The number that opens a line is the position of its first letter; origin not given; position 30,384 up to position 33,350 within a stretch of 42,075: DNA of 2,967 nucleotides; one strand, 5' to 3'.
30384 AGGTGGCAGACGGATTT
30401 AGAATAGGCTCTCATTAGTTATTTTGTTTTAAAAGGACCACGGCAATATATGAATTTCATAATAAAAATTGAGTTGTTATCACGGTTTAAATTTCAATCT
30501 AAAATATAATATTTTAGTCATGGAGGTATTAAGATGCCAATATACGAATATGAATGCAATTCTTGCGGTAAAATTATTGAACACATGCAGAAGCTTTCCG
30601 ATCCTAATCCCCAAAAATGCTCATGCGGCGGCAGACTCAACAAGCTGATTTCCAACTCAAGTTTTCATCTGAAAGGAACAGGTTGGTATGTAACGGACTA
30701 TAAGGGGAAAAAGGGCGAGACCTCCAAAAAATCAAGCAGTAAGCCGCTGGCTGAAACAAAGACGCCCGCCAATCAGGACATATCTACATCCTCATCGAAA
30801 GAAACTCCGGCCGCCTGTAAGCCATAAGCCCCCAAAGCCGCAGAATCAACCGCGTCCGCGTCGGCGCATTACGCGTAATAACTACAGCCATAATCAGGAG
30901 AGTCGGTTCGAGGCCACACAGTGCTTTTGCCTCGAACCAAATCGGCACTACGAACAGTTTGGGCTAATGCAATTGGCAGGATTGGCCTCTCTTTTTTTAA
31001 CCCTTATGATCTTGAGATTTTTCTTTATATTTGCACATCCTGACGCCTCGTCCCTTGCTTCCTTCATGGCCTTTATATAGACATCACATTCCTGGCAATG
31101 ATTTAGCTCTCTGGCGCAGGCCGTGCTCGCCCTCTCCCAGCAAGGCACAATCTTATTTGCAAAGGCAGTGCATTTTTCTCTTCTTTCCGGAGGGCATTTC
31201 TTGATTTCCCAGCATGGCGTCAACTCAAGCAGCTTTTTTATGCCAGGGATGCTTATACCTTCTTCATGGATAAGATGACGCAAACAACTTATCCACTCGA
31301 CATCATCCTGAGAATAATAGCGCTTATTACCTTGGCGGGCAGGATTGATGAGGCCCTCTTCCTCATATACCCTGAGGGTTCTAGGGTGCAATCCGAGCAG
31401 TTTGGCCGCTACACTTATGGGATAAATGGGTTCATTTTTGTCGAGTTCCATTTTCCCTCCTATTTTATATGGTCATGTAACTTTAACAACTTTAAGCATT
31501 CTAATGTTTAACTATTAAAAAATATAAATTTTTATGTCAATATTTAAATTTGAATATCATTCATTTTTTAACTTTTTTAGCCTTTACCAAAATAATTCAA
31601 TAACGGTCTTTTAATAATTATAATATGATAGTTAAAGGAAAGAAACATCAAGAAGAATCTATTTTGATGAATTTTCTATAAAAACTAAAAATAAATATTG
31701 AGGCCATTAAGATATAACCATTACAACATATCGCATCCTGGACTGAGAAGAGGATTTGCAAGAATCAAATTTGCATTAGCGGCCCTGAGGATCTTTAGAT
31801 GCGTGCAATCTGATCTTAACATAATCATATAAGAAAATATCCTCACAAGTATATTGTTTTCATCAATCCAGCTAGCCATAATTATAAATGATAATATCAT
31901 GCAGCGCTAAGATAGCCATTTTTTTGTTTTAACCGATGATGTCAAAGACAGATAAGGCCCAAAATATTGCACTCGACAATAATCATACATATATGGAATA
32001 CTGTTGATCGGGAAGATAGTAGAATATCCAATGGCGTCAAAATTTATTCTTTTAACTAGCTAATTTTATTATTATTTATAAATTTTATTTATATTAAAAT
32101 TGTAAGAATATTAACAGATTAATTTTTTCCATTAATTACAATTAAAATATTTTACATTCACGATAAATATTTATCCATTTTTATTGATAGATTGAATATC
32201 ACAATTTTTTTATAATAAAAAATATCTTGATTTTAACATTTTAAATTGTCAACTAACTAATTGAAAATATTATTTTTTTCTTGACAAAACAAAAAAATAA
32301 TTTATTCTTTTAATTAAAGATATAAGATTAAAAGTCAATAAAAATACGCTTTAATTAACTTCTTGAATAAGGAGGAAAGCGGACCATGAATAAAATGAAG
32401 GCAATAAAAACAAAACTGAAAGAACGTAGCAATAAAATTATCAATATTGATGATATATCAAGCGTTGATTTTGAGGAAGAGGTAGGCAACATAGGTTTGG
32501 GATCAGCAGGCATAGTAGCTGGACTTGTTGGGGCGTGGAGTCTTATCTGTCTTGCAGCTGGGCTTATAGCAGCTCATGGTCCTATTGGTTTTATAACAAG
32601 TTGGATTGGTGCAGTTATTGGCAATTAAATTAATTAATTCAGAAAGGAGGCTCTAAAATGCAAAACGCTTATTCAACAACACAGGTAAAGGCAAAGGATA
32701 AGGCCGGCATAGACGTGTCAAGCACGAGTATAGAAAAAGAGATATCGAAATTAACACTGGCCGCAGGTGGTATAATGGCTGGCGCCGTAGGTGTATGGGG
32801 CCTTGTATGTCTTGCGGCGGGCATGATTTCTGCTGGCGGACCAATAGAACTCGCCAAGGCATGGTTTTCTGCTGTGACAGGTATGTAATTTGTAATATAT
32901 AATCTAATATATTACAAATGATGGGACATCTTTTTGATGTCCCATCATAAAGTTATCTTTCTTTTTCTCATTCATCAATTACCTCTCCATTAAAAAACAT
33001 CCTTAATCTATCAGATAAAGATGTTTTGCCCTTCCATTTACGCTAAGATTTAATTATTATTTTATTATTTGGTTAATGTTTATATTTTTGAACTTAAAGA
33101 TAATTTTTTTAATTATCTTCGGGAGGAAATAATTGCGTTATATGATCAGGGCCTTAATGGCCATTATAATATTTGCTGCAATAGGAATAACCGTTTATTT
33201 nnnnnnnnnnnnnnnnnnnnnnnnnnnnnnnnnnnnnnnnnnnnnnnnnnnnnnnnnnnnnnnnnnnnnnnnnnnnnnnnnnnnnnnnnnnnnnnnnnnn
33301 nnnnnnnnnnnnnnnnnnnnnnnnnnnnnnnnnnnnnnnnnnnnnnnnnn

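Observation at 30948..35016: Candidate uncharacterised module: HspR-like MerR regulator with a double PCWE Cys motif, two tandem small glycine-zipper membrane proteins, and a divergent FtsH paralogue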

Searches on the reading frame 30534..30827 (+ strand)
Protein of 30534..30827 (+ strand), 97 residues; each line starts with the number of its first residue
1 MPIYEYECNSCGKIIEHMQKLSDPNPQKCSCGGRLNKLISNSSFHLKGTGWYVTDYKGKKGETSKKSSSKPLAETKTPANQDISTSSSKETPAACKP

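Call 3: search_protein_families(library=pfam, proteins=[window:30534-30827:+], max_evalue=0.1)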
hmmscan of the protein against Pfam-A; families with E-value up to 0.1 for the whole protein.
window:30534-30827:+ (97 aa): 3 families
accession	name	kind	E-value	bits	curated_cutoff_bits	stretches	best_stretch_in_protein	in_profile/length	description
PF09723.15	Zn_ribbon_8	-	2.2e-13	50.4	34.4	1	1-39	1-41/41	Zinc ribbon domain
PF23455.1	DUF7129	-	0.064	13.5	30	0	5-35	11-37/45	Domain of unknown function (DUF7129)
PF24749.2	DUF7695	-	0.072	13.3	25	0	7-32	8-30/58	Domain of unknown function (DUF7695)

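Call 4: search_protein_families(library=ncbifam, proteins=[window:30534-30827:+], max_evalue=0.1)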
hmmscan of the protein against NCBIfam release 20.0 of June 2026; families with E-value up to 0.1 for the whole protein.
window:30534-30827:+ (97 aa): 4 families
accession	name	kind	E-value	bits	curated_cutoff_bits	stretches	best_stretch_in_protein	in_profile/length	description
TIGR02605.1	CxxC_CxxC_SSSS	subfamily_domain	7.5e-18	64.4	31.3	1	1-50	1-52/52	FmdB family zinc ribbon protein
NF053663.1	RPWMISH_prot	domain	2.3e-05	25.1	120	1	1-75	1-71/115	RPWMISH domain-containing protein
NF033497.1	rubre_like_arch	subfamily_domain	0.00067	19.3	32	1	6-35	1-26/34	rubrerythrin-like domain-containing protein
NF003339.0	PRK04351.1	equivalog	0.1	12.3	113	0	3-37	110-144/149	SprT family protein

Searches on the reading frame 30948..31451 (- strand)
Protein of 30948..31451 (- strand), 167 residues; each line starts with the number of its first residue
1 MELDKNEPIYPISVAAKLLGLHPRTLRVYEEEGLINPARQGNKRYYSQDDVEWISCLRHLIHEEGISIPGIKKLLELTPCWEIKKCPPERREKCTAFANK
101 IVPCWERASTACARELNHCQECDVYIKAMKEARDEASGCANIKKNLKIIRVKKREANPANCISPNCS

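Call 3: search_protein_families(library=pfam, proteins=[window:30948-31451:-], max_evalue=0.1)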
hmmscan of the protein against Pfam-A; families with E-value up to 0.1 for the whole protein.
window:30948-31451:- (167 aa): 5 families
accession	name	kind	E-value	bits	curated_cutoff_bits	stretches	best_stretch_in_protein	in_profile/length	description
PF13411.12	MerR_1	-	6.7e-20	71.4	21.6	1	10-76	1-67/69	MerR HTH family regulatory protein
PF00376.29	MerR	-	1.7e-11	44.2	28.2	1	12-46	2-38/38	MerR family regulatory protein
PF12728.13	HTH_17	-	2.7e-06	28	27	1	15-52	7-44/51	Helix-turn-helix domain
PF13591.12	MerR_2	-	0.0073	16.5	29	1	19-76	10-67/84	MerR HTH family regulatory protein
PF02954.25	HTH_8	-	0.012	15.8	22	1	13-27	22-36/42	Bacterial regulatory protein, Fis family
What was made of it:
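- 30948..31451 (-): MerR-family regulator with an HspR-like HTH and a C-terminal double Cys-Trp (PCWE) domain carrying 7 invariant Cys. It is a neighbour and possibly a regulator of the module; that link is uncertain. Pfam MerR_1 E 7e-20 (call 3).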

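Call 4: search_protein_families(library=ncbifam, proteins=[window:30948-31451:-], max_evalue=0.1)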
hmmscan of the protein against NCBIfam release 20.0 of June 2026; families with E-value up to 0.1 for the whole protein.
window:30948-31451:- (167 aa): 15 families
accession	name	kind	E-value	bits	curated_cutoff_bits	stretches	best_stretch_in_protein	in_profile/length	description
NF047375.1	HeatShock_HspR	equivalog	8.6e-23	80.2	105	1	7-78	1-73/92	heat shock protein transcriptional repressor HspR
NF047377.1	heat_HspR_dupli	exception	1.2e-17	64.1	300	1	5-77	1-74/214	heat shock protein transcriptional repressor HspR, fused homodimer type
TIGR02044.1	CueR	equivalog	1.2e-07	31.8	147.4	1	12-78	3-70/127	Cu(I)-responsive transcriptional regulator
TIGR02051.1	MerR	equivalog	6.7e-06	26.4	150.85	1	12-86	2-80/124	mercury resistance transcriptional regulator MerR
NF053740.1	TransRegTnrAGPos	equivalog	6.9e-06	26.2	140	1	9-73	12-76/108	hypothetical protein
NF007069.0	PRK09514.1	equivalog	4.8e-05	23.4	143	1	10-78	2-71/141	Zn(2+)-responsive transcriptional regulator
TIGR02043.1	ZntR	equivalog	6.8e-05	23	167.95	1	10-78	2-71/131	Zn(2+)-responsive transcriptional regulator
TIGR01950.1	SoxR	equivalog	0.00032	20.5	116.9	1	16-79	8-71/142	redox-sensitive transcriptional activator SoxR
NF050798.1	TF_FtsR_Actino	equivalog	0.00034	20.8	150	1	26-56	22-53/223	transcriptional regulator FtsR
TIGR02047.1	CadR-PbrR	equivalog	0.00043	20.3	151.45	1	16-77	7-69/127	Cd(II)/Pb(II)-responsive transcriptional regulator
NF007590.0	PRK10227.1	equivalog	0.00048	20.2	244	1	12-59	3-52/135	Cu(I)-responsive transcriptional regulator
NF033518.0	transpos_IS607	equivalog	0.0061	16.1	110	1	15-53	3-42/187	IS607 family transposase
NF045718.1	two_CW_domain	domain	0.011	16.1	35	0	79-130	2-79/80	two-CW domain-containing protein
NF041849.1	trans_regNmlR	equivalog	0.011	15.7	175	1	13-76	4-68/117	stress response transcriptional regulator NmlR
NF052513.1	TransRegCarH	equivalog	0.011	15.1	400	1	7-75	4-74/274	HTH-type transcriptional repressor CarH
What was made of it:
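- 30948..31451 (-): NCBIfam HspR 80 bits, below the 105 cut-off, and two_CW_domain 16 bits, below 35 (call 4).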

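Call 45: find_homologous_proteins(query=window:30948-31448:-, max_evalue=0.00001)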
Query window:30948-31448:- (166 aa): 427 proteins with E <= 0.00001 among 455 candidates; the best 120 are listed.
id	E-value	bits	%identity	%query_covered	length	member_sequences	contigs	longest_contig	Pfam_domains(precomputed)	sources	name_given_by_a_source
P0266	7.9e-109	379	100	100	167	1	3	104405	PF12728.14,PF00376.30,PF13411.13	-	-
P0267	7.1e-101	353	93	100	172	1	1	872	PF12728.14,PF00376.30,PF13411.13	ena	-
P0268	5.2e-93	328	85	99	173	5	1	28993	PF12728.14,PF00376.30,PF13411.13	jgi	jgi:MerR family transcriptional regulator/heat shock protein HspR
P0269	3.8e-91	322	85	99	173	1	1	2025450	PF00376.30,PF13411.13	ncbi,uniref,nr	ncbi:MerR family transcriptional regulator [Dissulfurimicrobium hydrothermale]|uniref:MerR family tr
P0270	4.7e-76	272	72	93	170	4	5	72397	PF12728.14,PF00376.30,PF13411.13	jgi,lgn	jgi:MerR family transcriptional regulator/heat shock protein HspR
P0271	5.5e-71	256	69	93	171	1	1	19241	PF12728.14,PF00376.30,PF13411.13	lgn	-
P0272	2.6e-70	254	67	92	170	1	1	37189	PF00376.30,PF13411.13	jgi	jgi:MerR family transcriptional regulator/heat shock protein HspR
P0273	2.0e-69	251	68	93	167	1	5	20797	PF00376.30,PF13411.13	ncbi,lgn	-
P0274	2.9e-68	247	70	87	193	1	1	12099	PF12728.14,PF00376.30,PF13411.13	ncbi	-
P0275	1.2e-67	245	76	80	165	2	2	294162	PF12728.14,PF00376.30,PF13411.13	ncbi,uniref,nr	ncbi:MerR family transcriptional regulator [Dissulfurirhabdus thermomarina]|uniref:MerR family trans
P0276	1.7e-67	245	67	87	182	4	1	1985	PF12728.14,PF00376.30,PF13411.13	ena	-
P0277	2.6e-67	244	62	95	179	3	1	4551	PF12728.14,PF00376.30,PF13411.13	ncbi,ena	-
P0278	5.6e-67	243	71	84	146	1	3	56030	PF00376.30,PF13411.13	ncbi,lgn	-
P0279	3.7e-66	240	72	81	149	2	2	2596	PF12728.14,PF00376.30,PF13411.13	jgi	jgi:MerR family transcriptional regulator/heat shock protein HspR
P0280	3.9e-66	240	74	81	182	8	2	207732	PF12728.14,PF00376.30,PF13411.13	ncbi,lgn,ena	-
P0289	4.6e-65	237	73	79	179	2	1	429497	PF12728.14,PF00376.30,PF13411.13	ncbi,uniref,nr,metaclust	ncbi:HspR, transcriptional repressor of DnaK operon [Dissulfuribacter thermophilus]|uniref:HspR, tra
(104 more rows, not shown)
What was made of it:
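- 30948..31451 (-): There are 427 homologues, the listed ones 58-85% identical (call 45).
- Closest known: HspR. Same: Some sources label homologues HspR (call 45).
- The listed regulator homologues are 58-85% identical, and sources name Dissulfurimicrobium, Dissulfurirhabdus, Dissulfuribacter, Thiovibrio, Desulfuromonas and Geopsychrobacteraceae among them (call 45).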

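Call 47: find_encoding_contigs(protein=P0269, flank=9000, max_places=1)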
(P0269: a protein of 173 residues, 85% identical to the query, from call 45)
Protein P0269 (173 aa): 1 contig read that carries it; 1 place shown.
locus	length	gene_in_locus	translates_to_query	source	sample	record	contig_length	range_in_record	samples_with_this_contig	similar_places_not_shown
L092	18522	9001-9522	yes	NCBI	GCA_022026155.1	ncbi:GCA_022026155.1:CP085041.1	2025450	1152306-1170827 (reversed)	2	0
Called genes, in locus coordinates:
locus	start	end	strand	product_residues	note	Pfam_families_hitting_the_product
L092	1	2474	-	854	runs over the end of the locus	PF00690:Cation_ATPase_N, PF00122:E1-E2_ATPase, PF00702:Hydrolase, PF13246:Cation_ATPase, PF08282:Hydrolase_3 (faint), PF00689:Cation_ATPase_C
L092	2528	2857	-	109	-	PF12840:HTH_20, PF01022:HTH_5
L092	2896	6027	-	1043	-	PF00873:ACR_tran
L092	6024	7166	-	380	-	PF25917:BSH_RND, PF25973:BSH_CzcB, PF25881:HH_YBHG (weak)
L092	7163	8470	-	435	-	PF02321:OEP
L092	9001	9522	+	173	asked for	PF13411:MerR_1, PF00376:MerR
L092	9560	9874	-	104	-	PF09723:Zn_ribbon_8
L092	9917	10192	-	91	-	PF01169:GDT1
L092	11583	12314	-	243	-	PF02641:DUF190, PF00543:P-II (faint), PF02641:DUF190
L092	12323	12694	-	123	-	PF02537:CRCB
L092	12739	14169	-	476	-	PF00483:NTP_transferase, PF22640:ManC_GMP_beta-helix, PF01050:MannoseP_isomer, PF07883:Cupin_2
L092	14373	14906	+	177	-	PF02915:Rubrerythrin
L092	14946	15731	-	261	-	PF06180:CbiK, PF01903:CbiX (weak)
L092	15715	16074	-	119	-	PF09919:DUF2149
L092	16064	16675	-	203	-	PF01618:MotA_ExbB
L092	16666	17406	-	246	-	PF09930:DUF2162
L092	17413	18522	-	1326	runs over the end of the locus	PF02514:CobN-Mg_chel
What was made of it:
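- In D. hydrothermale the homologue sits beside an RND efflux operon, and keeps only the FmdB zinc-ribbon neighbour (call 47).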

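Call 48: find_encoding_contigs(protein=P0289, flank=7000, max_places=1)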
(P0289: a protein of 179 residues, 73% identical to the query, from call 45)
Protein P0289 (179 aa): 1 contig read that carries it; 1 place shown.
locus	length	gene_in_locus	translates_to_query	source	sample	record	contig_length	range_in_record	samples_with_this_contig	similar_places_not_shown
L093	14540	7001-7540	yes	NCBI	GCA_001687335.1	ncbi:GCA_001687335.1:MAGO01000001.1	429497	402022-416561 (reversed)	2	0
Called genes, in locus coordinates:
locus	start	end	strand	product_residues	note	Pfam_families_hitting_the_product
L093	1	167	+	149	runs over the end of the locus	PF00072:Response_reg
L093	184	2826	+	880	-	PF00072:Response_reg, PF00989:PAS, PF13426:PAS_9, PF00989:PAS, PF08447:PAS_3, PF08448:PAS_4, PF13426:PAS_9, PF00512:HisKA, +6 more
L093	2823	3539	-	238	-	-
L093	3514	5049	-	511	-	PF13541:ChlI, PF05496:RuvB_N (faint), PF00158:Sigma54_activat (faint), PF00493:MCM (faint), PF01078:Mg_chelatase, PF07728:AAA_5 (weak), PF13335:Mg_chelatase_C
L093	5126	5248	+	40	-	-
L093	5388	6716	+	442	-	PF01938:TRAM (weak), PF05958:tRNA_U5-meth_tr, PF02475:TRM5-TYW2_MTfase, PF09445:Methyltransf_15 (faint), PF13847:Methyltransf_31 (weak)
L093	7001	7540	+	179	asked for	PF00376:MerR, PF12728:HTH_17 (weak), PF13411:MerR_1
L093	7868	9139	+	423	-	PF07690:MFS_1, PF11700:ATG22, PF07690:MFS_1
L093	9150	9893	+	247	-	PF20582:UPF0758_N, PF12826:HHH_2 (weak), PF14520:HHH_5 (weak), PF00633:HHH (faint), PF04002:RadC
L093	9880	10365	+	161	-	PF00383:dCMP_cyt_deam_1, PF14437:MafB19-deam, PF14439:Bd3614-deam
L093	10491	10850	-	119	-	PF00072:Response_reg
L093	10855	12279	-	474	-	PF00512:HisKA, PF02518:HATPase_c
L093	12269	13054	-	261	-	PF04392:ABC_sub_bind (weak)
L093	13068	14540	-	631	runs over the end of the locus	PF07715:Plug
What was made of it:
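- The regulator is a widely conserved gene found in unrelated contexts (calls 45, 47, 48). In D. thermophilus the context is also unrelated (call 48).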

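Call 68: search_protein_families(library=padloc, proteins=[window:30948-31451:-], max_evalue=0.01)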
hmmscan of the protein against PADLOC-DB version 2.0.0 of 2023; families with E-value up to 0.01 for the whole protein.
window:30948-31451:- (167 aa): 2 families
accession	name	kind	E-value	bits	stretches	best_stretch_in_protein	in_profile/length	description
PDLC04133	mad1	-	9.3e-10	36.7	1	6-54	2-50/60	mads_1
PDLC01720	Csa3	-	0.00053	18.5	1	24-70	64-94/118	Csa3_1_CAS-I-II-III-IV-V-VI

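Call 84: predict_structure(alignment_id=A3)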
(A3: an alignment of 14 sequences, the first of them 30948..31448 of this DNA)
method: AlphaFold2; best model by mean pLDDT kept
length: 166 residues; sequences in the alignment: 14
mean_pLDDT: 60.0   pTM: 0.42
mean pLDDT of the five models: 60.0, 59.3, 58.6, 58.5, 56.5
residues with pLDDT >= 90: 3; 70-90: 63; 50-70: 23; < 50: 77
segments of 3 or more residues with pLDDT < 50: 76-86, 89-117, 119-124, 138-166
pLDDT, mean of each block of 10 residues (from residue 1): 68 87 90 83 82 77 78 54 43 41 43 44 51 52 40 38 41
secondary structure, 60 per line:
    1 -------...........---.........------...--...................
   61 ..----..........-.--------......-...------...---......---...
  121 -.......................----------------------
elements in order: E8-10 H11-18 H22-30 E37-39 E42-46 H47-62 H67-76 H87-92 H110-114 H122-144
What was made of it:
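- Tried and rejected: The AF2 model of the regulator's Cys domain had pLDDT of about 43 (call 84), so I did not run a fold search.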

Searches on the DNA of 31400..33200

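Call 70: search_rna_families(source=window, start=31400, end=33200, threshold=evalue, max_evalue=1)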
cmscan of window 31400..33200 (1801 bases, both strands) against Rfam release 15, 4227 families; matches with E-value up to 1: 0.
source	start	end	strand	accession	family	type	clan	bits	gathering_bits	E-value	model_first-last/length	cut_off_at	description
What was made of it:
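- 31452..32385 (.): 934-bp A/T-rich spacer (23.9% GC). Only its last ~125 bp are conserved elsewhere. No Rfam match (call 70).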
